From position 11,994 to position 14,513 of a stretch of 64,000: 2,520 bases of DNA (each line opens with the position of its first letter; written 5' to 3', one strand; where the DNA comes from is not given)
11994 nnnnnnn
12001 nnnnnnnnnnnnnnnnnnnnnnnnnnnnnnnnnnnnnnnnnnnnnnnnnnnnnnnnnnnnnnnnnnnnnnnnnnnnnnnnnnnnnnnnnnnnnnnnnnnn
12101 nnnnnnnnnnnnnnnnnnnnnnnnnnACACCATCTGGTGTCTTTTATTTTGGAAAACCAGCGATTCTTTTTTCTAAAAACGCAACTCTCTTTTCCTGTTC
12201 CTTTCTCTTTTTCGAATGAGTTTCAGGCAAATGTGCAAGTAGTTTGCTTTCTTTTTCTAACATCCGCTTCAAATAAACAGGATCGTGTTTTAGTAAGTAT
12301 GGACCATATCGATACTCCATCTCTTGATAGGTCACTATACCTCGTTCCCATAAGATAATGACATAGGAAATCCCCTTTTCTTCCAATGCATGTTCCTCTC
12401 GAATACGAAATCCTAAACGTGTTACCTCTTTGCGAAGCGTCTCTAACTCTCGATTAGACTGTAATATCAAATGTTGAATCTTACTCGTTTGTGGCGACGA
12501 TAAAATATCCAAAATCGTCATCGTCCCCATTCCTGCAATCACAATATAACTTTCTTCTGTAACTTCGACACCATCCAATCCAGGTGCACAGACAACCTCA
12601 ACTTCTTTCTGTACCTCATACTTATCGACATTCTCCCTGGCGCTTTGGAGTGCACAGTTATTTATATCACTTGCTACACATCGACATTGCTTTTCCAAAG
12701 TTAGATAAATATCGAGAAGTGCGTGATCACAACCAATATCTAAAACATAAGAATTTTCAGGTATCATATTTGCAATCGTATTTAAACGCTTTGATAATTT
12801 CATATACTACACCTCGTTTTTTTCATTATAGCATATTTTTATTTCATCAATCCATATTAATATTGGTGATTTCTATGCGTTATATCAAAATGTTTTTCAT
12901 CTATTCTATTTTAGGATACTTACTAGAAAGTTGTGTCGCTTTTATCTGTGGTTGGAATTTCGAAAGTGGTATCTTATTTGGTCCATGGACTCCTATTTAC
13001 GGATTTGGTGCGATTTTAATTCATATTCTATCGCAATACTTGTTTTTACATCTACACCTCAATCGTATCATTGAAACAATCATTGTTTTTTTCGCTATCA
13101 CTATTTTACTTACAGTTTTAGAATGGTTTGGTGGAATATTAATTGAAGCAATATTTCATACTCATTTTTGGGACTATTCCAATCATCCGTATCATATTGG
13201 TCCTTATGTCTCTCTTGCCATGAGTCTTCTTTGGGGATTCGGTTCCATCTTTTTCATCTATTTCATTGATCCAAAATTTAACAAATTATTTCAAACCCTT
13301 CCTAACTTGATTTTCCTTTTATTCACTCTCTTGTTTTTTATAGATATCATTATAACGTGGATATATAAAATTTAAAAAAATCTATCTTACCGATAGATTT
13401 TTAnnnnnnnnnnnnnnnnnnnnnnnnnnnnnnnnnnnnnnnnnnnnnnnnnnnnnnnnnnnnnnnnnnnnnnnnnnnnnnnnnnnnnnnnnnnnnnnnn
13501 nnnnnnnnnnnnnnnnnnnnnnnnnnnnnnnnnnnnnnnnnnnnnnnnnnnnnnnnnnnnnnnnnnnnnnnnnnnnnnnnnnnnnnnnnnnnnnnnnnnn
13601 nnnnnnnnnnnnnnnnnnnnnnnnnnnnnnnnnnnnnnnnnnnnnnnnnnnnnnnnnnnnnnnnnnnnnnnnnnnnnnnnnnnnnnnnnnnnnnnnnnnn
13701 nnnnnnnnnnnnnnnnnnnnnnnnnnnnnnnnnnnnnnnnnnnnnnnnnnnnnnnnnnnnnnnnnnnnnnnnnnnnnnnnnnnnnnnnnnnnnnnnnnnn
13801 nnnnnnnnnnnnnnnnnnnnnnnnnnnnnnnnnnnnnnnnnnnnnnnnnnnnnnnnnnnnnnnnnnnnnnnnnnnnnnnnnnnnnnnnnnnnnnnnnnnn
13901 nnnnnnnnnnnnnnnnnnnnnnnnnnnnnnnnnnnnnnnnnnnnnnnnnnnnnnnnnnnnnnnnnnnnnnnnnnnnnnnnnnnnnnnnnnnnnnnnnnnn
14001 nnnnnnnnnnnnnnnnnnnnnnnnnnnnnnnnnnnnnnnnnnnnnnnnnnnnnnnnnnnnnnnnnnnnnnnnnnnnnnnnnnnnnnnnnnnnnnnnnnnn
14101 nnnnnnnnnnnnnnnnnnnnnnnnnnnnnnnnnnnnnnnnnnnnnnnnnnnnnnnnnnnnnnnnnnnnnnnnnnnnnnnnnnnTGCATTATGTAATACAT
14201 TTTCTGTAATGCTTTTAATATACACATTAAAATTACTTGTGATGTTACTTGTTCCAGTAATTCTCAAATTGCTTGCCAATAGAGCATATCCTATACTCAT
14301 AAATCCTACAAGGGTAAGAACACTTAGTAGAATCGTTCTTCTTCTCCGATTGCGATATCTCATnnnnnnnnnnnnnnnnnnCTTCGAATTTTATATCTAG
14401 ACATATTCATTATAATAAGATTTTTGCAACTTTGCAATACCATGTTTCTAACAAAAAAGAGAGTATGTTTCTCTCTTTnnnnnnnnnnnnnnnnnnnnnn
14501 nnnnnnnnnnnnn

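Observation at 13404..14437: Secreted protein family with a shared N-terminal anchor motif, expressed from a perfect consensus promoter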

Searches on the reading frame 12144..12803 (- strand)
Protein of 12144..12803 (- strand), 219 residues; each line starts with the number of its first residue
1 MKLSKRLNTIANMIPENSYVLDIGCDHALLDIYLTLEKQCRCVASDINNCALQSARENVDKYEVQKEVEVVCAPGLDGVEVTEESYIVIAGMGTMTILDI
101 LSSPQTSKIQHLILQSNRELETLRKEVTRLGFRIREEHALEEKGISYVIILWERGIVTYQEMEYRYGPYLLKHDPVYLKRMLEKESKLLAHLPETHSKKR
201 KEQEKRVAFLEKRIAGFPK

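Call 18: search_protein_families(library=pfam, proteins=[window:12144-12803:-], max_evalue=0.001)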
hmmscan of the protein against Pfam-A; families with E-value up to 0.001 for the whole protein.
window:12144-12803:- (219 aa): 5 families
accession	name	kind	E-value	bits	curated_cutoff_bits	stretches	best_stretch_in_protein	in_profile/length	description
PF12847.13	Methyltransf_18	-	4.7e-41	140.7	27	1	3-150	1-151/151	Methyltransferase domain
PF04816.18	TrmK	-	4.4e-40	137.9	27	1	20-213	1-199/205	tRNA (adenine(22)-N(1))-methyltransferase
PF06325.19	PrmA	-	5.1e-06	26.6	22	1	7-90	152-232/296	Ribosomal protein L11 methyltransferase (PrmA)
PF05175.20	MTS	-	1.3e-05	25.3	23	1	16-87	31-102/170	Methyltransferase small domain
PF13649.12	Methyltransf_25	-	0.0004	21.5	27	1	20-95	1-74/97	Methyltransferase domain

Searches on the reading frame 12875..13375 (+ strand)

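Call 18: search_protein_families(library=pfam, proteins=[window:12875-13375:+], max_evalue=0.001)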
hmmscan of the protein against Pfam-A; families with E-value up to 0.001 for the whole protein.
window:12875-13375:+ (166 aa): 1 family
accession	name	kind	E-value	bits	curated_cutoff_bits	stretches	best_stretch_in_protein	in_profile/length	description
PF06541.16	ABC_trans_CmpB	-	1.2e-34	120.1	25.9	1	6-161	2-150/151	Putative ABC-transporter type IV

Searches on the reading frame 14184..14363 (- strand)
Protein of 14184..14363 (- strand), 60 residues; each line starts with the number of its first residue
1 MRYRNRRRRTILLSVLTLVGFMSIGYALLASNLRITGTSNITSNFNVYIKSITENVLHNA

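Call 67: search_protein_families(library=ncbifam, proteins=[window:14184-14363:-], max_evalue=10)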
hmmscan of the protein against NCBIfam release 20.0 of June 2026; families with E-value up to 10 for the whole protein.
seq(60 aa): 0 families
